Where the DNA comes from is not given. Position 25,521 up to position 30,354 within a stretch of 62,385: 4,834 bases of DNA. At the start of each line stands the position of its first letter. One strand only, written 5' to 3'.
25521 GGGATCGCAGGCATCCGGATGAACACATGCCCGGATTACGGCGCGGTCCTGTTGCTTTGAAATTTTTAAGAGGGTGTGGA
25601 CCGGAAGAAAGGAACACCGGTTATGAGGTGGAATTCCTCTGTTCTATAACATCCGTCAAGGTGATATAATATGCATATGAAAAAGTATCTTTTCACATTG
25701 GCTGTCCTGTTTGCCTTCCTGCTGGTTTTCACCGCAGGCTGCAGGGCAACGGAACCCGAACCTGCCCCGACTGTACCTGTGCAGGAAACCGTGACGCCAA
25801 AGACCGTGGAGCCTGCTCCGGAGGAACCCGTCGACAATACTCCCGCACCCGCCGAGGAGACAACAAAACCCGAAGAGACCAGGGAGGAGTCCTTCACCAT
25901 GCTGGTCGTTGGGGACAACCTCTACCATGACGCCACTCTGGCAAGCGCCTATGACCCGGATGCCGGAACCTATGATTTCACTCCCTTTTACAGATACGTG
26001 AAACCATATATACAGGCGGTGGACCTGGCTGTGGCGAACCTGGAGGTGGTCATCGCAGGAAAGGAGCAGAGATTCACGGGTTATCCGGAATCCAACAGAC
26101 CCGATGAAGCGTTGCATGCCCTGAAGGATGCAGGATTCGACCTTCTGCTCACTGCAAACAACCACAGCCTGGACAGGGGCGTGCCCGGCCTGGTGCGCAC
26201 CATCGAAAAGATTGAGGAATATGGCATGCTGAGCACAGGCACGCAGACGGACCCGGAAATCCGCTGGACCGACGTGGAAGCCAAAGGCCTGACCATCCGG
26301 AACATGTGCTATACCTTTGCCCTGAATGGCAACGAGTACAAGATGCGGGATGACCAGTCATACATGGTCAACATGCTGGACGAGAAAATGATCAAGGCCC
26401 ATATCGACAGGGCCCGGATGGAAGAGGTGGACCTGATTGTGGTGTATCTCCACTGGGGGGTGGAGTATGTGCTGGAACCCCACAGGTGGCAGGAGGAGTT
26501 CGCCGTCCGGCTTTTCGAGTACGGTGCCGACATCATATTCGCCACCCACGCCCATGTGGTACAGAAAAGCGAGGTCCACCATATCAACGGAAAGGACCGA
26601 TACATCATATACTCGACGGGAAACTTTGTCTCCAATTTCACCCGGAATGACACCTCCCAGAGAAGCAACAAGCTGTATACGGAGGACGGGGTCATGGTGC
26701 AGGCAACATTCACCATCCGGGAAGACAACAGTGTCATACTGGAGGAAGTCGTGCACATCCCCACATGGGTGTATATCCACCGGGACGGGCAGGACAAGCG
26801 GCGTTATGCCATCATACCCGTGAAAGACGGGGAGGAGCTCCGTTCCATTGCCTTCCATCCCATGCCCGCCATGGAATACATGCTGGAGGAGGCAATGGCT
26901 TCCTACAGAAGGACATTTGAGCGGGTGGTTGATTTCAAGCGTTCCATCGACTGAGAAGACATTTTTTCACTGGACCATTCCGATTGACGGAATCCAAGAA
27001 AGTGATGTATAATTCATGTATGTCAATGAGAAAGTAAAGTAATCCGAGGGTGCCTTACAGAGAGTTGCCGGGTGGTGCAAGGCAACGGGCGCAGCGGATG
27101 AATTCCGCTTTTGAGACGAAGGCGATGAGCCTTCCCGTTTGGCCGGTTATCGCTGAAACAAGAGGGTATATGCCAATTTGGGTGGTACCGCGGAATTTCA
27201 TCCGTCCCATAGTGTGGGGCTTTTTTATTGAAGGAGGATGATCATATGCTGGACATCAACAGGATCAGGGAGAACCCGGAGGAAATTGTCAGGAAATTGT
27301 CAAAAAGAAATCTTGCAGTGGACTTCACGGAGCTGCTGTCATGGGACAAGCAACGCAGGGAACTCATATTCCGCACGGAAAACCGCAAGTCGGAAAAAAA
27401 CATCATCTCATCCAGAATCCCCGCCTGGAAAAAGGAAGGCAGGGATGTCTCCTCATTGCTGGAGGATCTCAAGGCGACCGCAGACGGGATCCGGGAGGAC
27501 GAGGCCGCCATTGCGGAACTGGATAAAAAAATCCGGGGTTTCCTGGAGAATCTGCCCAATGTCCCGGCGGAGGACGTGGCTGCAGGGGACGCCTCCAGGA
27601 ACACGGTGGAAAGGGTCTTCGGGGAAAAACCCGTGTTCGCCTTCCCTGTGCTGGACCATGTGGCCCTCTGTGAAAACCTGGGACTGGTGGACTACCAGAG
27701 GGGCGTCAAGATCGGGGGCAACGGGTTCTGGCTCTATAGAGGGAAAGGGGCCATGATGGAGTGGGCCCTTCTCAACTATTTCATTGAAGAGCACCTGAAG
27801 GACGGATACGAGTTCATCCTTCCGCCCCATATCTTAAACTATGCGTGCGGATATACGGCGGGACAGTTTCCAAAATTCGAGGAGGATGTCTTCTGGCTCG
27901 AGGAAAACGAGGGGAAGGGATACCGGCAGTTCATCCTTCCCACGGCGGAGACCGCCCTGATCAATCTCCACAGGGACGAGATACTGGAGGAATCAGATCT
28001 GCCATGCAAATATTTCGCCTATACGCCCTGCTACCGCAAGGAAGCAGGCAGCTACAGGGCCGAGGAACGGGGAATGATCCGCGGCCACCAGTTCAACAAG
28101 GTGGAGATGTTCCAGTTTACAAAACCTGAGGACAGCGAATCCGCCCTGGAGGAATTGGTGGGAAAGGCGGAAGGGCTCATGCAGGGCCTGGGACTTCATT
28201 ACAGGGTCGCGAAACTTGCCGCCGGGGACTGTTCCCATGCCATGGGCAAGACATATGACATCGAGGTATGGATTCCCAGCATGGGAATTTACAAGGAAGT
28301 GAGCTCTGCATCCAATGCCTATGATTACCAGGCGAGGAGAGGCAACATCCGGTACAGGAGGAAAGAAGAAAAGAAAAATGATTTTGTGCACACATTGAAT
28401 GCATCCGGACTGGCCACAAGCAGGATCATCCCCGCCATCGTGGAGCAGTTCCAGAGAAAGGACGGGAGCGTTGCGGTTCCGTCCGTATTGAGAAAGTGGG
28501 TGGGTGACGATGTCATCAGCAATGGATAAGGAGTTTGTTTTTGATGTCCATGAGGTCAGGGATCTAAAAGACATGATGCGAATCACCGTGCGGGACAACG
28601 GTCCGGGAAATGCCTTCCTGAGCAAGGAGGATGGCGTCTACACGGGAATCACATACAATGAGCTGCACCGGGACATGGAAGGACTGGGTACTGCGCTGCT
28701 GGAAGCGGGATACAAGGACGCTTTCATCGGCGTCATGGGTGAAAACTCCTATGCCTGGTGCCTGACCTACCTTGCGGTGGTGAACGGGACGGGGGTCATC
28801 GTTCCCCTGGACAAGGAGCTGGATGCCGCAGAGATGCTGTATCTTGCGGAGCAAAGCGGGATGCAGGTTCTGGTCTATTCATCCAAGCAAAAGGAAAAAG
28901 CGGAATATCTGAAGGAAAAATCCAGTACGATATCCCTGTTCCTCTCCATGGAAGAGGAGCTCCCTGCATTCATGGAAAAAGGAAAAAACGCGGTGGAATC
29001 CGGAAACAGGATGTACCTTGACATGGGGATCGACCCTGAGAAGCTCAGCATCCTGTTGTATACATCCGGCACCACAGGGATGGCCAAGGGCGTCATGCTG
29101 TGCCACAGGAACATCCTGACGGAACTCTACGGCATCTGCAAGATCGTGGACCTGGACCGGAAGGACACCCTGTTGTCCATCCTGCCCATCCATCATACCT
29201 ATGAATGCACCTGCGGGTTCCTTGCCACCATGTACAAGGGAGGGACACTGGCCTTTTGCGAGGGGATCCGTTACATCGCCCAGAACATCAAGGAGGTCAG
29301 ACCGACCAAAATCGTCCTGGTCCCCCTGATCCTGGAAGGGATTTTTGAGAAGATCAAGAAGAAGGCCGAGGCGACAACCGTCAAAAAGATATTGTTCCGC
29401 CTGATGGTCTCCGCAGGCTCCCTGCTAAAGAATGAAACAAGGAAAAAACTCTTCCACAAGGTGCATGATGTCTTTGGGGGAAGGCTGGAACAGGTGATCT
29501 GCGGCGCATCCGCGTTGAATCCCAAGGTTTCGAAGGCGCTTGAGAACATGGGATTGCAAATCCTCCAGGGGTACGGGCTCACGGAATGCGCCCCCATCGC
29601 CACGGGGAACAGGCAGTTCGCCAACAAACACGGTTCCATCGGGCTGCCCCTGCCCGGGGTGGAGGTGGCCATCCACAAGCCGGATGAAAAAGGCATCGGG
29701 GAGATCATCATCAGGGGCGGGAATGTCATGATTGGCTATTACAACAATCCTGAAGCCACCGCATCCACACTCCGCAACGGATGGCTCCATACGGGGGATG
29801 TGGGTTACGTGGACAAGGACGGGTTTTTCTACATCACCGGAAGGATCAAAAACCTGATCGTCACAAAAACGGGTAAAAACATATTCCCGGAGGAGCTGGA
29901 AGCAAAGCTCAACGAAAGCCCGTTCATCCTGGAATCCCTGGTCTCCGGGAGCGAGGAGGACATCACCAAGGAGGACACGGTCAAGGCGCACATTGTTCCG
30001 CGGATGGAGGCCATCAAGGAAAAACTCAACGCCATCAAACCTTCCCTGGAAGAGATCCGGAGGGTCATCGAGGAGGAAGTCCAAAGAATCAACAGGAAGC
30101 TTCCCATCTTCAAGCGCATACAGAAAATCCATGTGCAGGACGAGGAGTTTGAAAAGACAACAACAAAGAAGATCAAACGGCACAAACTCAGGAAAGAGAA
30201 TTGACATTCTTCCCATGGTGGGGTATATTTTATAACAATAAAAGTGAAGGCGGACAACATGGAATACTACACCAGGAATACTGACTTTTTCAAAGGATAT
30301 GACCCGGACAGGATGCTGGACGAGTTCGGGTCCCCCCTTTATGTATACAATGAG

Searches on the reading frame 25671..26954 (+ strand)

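Call 39: search_protein_families(library=pfam, proteins=[window:25671-26954:+])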
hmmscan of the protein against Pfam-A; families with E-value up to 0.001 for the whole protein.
window:25671-26954:+ (427 aa): 1 family
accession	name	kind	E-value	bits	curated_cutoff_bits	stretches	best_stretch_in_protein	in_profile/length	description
PF09587.15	PGA_cap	-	2.5e-63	214.4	27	1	76-322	1-254/255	Bacterial capsule synthesis protein PGA_cap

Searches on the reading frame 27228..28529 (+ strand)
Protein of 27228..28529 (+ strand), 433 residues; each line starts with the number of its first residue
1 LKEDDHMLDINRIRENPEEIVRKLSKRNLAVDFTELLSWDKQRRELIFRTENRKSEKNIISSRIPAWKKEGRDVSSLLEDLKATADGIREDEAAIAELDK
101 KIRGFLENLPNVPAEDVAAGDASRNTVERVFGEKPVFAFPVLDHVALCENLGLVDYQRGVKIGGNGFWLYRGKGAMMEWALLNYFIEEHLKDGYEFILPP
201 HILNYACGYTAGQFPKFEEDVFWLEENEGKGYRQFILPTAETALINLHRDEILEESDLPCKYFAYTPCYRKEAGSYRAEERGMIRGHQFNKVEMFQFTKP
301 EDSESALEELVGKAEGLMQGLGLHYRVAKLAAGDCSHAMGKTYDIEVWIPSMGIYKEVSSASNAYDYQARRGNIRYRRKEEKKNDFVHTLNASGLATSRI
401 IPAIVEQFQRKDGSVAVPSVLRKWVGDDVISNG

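Call 39: search_protein_families(library=pfam, proteins=[window:27228-28529:+])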
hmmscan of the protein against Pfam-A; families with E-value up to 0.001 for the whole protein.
window:27228-28529:+ (433 aa): 2 families
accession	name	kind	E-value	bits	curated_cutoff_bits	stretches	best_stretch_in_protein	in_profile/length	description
PF00587.30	tRNA-synt_2b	-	9.5e-37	127.2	29.3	1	231-408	8-179/179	tRNA synthetase class II core domain (G, H, P, S and T)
PF02403.27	Seryl_tRNA_N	-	6.4e-24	84.7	28.2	1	7-113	1-108/108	Seryl-tRNA synthetase N-terminal domain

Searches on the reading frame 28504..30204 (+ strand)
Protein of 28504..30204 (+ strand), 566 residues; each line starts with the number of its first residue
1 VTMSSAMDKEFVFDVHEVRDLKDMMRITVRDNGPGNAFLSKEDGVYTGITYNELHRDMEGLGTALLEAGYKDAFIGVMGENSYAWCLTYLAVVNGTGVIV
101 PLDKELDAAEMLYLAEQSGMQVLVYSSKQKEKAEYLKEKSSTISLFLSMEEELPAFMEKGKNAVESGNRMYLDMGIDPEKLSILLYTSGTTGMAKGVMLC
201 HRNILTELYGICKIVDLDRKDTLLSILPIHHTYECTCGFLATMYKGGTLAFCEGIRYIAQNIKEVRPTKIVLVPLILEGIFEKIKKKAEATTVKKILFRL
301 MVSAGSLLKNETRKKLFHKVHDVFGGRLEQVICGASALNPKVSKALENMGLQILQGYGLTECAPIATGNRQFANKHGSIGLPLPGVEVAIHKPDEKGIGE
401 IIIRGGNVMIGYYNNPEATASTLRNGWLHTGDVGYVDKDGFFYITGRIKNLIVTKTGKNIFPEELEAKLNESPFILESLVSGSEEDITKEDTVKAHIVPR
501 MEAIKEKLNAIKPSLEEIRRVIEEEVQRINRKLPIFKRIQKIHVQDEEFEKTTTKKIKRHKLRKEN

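Call 39: search_protein_families(library=pfam, proteins=[window:28504-30204:+])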
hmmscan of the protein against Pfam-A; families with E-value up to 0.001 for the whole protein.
window:28504-30204:+ (566 aa): 2 families
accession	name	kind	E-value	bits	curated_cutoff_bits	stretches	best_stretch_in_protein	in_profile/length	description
PF00501.34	AMP-binding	-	6.4e-68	229.7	29.9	1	44-413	17-384/384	AMP-binding enzyme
PF23562.2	AMP-binding_C_3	-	0.00015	22.6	20.8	1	450-563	2-109/124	AMP-binding enzyme C-terminal domain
